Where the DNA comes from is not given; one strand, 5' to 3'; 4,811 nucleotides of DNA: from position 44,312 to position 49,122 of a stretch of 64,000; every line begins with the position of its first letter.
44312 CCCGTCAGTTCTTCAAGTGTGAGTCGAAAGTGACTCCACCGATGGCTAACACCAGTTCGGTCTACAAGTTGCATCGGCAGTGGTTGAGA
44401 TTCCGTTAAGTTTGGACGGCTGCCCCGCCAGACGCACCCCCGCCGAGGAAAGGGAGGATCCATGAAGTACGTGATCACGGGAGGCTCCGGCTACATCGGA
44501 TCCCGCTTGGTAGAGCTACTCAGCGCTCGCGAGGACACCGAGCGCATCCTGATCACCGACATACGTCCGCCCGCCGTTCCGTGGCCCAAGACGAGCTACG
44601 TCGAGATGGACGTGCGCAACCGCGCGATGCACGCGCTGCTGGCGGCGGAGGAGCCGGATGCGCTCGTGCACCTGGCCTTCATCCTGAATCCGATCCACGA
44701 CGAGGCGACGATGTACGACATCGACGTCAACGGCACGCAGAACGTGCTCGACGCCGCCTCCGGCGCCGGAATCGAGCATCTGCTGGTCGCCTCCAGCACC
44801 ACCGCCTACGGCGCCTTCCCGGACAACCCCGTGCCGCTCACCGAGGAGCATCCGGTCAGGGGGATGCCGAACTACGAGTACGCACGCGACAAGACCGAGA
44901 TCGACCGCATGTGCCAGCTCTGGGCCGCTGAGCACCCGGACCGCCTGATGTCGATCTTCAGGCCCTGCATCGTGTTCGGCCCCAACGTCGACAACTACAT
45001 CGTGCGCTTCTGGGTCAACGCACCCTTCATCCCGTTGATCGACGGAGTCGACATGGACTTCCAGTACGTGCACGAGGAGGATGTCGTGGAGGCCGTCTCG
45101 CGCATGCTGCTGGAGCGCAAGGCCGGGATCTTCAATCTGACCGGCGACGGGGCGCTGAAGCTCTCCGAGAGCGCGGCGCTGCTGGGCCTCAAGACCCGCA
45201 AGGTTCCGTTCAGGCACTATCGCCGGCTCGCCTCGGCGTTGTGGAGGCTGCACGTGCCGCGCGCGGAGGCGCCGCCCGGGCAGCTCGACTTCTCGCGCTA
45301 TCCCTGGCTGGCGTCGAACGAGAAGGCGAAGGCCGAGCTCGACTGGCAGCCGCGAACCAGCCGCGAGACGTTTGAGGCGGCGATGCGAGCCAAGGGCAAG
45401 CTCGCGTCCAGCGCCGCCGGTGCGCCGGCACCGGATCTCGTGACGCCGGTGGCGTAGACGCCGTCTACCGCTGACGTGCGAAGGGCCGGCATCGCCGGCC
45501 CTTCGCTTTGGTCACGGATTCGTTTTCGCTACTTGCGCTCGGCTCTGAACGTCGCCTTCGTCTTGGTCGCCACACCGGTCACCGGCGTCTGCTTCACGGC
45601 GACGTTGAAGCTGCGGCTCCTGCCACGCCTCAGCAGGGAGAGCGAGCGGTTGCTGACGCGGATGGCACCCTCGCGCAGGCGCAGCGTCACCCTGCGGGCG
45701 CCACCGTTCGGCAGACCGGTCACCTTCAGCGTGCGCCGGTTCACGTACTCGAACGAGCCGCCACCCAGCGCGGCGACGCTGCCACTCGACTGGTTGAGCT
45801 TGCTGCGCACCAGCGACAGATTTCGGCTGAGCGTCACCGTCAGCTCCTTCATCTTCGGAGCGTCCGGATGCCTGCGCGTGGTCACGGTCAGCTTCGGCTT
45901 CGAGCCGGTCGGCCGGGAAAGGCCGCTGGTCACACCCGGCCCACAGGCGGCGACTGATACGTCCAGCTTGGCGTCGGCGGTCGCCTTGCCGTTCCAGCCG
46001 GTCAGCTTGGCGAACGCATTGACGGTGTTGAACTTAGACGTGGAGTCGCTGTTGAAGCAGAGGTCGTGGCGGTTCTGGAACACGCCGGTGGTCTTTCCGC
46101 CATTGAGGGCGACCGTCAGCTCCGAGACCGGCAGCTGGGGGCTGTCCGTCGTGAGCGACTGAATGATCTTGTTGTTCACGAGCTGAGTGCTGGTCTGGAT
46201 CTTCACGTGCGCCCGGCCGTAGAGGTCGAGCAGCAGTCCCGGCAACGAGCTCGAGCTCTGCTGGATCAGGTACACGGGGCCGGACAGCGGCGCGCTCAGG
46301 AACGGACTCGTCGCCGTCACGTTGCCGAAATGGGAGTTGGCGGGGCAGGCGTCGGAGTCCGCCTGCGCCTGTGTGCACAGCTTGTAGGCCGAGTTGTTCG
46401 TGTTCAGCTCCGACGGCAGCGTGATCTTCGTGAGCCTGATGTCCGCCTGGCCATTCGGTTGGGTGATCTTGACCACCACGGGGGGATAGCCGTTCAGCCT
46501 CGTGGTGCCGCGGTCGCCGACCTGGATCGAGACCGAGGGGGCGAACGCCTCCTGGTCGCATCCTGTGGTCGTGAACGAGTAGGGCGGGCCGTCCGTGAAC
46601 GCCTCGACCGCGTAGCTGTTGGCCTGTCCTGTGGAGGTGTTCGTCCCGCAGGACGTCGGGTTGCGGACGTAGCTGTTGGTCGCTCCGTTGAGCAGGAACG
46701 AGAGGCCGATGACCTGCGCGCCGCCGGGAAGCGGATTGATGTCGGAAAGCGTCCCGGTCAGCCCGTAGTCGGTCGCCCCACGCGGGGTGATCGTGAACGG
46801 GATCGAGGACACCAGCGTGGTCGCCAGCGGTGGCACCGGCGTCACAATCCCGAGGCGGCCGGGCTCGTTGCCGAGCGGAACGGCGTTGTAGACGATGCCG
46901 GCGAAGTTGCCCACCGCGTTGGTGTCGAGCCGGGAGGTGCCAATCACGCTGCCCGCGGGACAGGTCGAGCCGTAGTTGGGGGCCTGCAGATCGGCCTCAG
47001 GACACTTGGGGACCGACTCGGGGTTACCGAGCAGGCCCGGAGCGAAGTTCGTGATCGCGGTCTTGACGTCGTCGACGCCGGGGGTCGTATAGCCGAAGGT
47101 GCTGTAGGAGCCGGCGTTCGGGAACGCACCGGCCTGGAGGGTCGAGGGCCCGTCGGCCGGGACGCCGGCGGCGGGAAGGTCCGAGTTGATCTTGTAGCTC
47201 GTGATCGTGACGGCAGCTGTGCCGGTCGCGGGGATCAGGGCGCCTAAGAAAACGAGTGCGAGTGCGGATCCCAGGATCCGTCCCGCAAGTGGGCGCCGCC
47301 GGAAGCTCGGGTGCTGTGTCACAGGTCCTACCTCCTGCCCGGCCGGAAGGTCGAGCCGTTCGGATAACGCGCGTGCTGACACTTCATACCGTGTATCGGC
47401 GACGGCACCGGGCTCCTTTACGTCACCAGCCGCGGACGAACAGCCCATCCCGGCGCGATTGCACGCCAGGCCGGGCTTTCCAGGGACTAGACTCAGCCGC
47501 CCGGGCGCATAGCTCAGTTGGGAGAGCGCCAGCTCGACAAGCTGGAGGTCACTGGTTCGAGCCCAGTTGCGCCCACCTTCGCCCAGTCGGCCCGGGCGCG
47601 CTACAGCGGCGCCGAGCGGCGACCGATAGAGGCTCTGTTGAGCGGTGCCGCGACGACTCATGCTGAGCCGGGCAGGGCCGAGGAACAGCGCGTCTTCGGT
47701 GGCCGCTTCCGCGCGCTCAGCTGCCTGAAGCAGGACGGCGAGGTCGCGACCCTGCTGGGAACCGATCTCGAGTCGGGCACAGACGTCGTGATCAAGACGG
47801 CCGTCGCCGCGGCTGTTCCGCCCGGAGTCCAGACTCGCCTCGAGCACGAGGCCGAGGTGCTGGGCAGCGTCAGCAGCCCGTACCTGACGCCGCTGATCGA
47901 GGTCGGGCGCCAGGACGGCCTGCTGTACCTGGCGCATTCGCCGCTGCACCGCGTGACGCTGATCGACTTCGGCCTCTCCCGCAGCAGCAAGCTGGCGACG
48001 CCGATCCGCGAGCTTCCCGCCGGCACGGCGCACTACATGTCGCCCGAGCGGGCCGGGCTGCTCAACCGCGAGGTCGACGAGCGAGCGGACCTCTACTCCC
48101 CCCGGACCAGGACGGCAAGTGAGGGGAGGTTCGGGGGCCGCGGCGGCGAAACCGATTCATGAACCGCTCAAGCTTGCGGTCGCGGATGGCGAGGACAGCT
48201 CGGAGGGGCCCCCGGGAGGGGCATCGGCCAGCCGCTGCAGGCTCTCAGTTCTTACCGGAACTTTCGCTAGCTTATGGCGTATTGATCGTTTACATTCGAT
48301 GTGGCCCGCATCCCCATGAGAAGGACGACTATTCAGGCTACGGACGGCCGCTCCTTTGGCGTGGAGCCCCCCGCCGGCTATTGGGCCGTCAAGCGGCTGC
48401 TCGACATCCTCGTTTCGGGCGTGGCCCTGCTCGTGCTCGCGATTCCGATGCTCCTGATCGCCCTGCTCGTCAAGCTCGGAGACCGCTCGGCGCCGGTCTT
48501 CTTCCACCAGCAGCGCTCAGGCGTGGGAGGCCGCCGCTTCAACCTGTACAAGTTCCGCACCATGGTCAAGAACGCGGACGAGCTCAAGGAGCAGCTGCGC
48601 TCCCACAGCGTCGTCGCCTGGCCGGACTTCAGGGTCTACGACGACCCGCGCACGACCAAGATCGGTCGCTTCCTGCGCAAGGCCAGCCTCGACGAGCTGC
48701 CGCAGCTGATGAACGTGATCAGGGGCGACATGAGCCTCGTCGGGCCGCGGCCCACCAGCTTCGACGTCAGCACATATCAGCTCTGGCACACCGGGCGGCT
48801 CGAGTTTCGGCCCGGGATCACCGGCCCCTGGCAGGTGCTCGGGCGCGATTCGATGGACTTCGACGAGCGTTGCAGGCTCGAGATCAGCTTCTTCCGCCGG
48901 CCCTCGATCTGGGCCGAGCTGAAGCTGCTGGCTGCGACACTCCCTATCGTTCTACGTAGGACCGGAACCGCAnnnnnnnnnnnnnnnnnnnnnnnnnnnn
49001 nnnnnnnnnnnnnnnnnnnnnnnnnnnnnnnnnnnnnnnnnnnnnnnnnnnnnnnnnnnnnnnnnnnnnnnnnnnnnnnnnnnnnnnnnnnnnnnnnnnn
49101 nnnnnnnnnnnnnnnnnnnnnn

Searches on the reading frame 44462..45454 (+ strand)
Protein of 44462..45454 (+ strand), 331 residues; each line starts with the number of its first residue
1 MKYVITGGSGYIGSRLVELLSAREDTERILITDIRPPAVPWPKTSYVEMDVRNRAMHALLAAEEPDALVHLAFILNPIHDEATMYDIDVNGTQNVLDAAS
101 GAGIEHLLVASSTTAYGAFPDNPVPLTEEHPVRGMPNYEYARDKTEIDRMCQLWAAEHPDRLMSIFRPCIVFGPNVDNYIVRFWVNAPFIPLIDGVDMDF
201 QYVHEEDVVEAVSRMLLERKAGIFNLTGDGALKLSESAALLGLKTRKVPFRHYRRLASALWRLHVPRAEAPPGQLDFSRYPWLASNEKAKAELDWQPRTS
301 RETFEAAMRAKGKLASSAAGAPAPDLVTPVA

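Call 21: search_protein_families(library=pfam, proteins=[window:44462-45454:+], max_evalue=0.001)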
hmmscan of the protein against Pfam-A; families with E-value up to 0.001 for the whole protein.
window:44462-45454:+ (331 aa): 6 families
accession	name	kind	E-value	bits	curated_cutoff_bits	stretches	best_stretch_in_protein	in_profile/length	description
PF01370.27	Epimerase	-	1.9e-30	106.5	20.9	1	4-225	2-238/240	NAD dependent epimerase/dehydratase family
PF16363.11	GDP_Man_Dehyd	-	4.1e-16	59.8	27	1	5-152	2-165/332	GDP-mannose 4,6 dehydratase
PF01073.25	3Beta_HSD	-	3e-15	56.4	22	1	4-178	1-188/280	3-beta hydroxysteroid dehydrogenase/isomerase family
PF07993.18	NAD_binding_4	-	6.1e-07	29.3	20.1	0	62-173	86-209/258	Male sterility protein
PF13460.12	NAD_binding_10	-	9.4e-07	29.3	27.2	1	7-131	1-117/184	NAD(P)H-binding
PF04321.23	RmlD_sub_bind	-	0.00015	21.3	27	1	1-180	1-160/287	RmlD substrate binding domain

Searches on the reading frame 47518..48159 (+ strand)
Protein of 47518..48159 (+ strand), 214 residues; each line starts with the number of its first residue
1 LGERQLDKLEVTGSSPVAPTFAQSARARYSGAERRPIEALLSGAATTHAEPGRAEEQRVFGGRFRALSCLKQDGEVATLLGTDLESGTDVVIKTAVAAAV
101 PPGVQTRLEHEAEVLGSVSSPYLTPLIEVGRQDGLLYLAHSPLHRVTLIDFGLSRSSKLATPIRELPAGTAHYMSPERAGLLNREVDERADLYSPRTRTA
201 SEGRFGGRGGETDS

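Call 99: search_protein_families(library=pfam, proteins=[window:47518-48159:+], max_evalue=0.01)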
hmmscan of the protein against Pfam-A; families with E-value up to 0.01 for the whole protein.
window:47518-48159:+ (214 aa): 1 family
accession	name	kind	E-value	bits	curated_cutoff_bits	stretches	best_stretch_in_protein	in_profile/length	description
PF00069.31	Pkinase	-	1.6e-05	24.9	31.7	1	146-194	137-182/263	Protein kinase domain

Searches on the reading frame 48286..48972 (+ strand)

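Call 19: search_protein_families(library=pfam, proteins=[window:48286-48972:+], max_evalue=0.001)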
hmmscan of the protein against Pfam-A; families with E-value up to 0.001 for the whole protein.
window:48286-48972:+ (229 aa): 1 family
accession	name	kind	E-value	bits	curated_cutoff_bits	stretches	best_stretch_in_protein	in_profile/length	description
PF02397.22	Bac_transf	-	3.8e-57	193.2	27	1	36-223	1-178/179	Bacterial sugar transferase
